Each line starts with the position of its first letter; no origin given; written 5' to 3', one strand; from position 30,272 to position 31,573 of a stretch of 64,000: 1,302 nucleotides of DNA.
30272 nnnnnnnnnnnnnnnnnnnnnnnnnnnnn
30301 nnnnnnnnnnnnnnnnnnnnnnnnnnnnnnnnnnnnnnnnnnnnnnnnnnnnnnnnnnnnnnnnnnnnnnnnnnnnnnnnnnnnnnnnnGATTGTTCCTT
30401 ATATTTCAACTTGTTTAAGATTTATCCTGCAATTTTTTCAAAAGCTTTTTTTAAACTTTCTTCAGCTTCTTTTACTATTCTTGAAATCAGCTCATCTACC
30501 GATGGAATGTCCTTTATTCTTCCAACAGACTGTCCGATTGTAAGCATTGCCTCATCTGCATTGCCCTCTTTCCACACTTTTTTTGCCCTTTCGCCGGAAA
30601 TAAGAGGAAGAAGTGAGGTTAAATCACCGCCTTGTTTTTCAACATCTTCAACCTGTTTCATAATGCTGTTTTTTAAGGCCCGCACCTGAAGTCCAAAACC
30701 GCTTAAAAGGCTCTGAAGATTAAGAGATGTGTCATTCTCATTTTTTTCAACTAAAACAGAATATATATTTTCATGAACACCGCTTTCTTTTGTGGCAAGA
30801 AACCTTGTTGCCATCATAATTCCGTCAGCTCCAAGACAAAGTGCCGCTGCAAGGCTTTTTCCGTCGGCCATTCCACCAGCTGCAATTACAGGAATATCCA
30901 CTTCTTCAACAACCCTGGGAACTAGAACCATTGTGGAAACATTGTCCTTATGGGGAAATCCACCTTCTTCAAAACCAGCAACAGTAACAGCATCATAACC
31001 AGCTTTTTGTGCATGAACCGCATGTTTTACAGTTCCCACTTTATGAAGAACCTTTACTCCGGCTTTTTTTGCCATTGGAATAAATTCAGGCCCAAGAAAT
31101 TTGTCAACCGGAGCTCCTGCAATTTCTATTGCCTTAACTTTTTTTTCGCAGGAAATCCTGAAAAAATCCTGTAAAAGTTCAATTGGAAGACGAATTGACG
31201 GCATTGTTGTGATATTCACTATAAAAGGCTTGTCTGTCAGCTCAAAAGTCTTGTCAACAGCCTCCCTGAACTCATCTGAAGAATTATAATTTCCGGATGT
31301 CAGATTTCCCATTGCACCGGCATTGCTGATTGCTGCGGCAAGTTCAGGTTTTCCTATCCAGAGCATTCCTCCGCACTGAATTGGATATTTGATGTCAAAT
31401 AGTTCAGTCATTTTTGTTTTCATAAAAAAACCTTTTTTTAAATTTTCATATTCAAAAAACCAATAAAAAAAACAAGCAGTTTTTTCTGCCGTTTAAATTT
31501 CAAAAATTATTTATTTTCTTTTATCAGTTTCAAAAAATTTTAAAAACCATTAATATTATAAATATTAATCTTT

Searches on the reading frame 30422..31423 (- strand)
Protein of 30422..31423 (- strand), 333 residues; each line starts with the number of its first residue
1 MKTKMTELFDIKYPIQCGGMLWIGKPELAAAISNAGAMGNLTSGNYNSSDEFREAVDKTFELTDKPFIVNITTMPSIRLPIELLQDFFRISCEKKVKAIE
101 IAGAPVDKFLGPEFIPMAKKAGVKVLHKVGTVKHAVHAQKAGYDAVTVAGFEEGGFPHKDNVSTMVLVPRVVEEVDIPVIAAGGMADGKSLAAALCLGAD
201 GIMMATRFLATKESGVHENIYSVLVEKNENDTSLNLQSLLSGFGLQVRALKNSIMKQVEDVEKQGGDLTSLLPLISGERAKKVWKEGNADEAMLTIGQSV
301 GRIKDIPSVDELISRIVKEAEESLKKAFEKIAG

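Call 33: search_protein_families(library=pfam, proteins=[window:30422-31423:-], max_evalue=0.001)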
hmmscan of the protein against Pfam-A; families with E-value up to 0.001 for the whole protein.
window:30422-31423:- (333 aa): 3 families
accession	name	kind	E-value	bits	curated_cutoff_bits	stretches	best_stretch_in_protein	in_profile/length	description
PF03060.21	NMO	-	4.9e-63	213.9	28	1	3-319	2-331/331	Nitronate monooxygenase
PF00478.31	IMPDH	-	2.9e-08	33.5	25.6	1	163-219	194-250/345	IMP dehydrogenase / GMP reductase domain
PF01070.24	FMN_dh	-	3.6e-08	33.3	24.9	1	129-211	226-308/350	FMN-dependent dehydrogenase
